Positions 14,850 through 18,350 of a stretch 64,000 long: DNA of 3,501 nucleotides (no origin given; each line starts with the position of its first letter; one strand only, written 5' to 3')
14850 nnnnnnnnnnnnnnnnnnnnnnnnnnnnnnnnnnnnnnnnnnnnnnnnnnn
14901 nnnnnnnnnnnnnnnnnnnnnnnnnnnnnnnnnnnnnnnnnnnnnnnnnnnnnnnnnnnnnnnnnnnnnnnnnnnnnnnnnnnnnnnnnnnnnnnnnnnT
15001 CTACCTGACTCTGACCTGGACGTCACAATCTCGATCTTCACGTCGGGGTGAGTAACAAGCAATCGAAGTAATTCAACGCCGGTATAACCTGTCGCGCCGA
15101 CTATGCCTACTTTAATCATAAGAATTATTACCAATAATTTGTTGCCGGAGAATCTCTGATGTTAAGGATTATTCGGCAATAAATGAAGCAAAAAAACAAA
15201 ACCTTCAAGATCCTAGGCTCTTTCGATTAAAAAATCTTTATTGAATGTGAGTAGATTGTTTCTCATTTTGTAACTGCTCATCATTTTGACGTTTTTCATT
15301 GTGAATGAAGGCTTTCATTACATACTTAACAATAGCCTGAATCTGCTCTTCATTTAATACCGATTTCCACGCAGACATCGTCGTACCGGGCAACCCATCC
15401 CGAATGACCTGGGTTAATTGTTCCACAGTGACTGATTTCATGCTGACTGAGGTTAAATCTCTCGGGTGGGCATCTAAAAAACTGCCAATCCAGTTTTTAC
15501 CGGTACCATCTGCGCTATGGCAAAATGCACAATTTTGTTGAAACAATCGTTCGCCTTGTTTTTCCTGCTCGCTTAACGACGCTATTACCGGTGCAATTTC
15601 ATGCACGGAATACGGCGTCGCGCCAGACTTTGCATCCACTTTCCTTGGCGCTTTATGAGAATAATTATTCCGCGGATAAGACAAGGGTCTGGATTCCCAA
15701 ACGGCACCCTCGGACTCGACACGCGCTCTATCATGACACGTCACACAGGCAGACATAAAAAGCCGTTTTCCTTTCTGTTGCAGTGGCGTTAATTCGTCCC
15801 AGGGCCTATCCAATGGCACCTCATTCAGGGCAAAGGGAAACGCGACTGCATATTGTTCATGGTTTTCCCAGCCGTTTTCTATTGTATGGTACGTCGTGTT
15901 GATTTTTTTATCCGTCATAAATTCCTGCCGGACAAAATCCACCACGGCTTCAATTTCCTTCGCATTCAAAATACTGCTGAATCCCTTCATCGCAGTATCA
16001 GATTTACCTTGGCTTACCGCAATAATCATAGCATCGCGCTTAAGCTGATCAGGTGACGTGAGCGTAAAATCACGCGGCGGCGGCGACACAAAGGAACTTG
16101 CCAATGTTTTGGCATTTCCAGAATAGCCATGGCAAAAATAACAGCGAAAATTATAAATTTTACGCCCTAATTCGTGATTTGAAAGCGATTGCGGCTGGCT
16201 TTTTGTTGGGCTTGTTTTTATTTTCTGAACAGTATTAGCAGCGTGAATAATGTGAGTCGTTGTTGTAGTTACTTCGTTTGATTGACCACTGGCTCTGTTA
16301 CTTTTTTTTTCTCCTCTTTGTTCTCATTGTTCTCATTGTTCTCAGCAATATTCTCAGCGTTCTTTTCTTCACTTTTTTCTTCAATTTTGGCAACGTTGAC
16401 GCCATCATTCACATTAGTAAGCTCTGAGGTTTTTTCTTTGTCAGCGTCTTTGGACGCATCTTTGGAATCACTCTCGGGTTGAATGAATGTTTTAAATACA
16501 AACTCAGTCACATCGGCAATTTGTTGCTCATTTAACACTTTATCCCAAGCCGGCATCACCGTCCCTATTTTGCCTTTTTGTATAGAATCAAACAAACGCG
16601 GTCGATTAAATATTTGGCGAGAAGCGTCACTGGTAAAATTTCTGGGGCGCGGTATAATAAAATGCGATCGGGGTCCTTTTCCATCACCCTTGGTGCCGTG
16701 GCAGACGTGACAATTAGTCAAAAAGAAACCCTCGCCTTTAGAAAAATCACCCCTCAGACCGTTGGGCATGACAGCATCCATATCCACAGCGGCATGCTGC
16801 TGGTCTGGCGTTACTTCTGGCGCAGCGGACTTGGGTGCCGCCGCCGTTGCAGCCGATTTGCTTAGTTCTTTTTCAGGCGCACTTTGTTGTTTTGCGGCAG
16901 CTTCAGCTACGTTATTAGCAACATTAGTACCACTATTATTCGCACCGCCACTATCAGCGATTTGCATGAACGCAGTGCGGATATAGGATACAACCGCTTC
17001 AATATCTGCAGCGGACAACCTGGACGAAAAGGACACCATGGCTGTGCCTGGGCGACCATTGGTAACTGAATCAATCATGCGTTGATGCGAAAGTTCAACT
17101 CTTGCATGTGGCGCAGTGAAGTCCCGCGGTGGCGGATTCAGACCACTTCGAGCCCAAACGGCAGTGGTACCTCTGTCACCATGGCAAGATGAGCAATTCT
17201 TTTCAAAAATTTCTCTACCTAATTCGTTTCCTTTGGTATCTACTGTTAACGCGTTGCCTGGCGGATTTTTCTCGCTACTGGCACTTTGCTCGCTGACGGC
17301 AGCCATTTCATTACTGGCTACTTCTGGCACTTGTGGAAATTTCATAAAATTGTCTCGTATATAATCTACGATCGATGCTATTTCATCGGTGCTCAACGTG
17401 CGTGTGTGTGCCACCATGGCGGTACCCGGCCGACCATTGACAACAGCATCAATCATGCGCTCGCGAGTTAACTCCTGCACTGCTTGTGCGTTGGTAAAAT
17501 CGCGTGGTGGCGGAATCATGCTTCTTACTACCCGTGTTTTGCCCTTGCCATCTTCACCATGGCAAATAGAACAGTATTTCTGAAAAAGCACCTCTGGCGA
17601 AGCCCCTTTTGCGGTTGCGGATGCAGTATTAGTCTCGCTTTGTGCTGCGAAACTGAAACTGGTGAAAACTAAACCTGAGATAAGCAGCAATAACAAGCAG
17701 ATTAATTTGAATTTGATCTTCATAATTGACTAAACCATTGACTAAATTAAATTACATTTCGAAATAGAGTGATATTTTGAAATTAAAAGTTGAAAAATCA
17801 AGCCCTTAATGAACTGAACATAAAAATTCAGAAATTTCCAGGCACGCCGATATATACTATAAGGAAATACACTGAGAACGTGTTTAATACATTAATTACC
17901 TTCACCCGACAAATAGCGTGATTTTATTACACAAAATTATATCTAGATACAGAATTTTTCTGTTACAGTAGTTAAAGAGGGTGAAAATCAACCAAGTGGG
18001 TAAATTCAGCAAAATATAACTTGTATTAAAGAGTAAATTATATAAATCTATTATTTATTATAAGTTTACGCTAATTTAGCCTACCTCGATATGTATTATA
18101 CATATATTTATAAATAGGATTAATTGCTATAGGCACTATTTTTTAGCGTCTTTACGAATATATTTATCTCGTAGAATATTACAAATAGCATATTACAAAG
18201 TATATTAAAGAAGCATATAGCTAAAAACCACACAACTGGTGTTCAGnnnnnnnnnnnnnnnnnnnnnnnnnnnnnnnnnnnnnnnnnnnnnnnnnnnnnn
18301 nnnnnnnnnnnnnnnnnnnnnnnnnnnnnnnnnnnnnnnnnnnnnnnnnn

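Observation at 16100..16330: A9 homopolymer at the end of the triheme cytochrome gene separates it from a start-less, signal-less cytochrome domain: probable -1 frameshift fusion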

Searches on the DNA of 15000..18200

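Call 44: search_rna_families(source=window, start=15000, end=18200, threshold=evalue, max_evalue=1)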
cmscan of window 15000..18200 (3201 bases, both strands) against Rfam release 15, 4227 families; matches with E-value up to 1: 0.
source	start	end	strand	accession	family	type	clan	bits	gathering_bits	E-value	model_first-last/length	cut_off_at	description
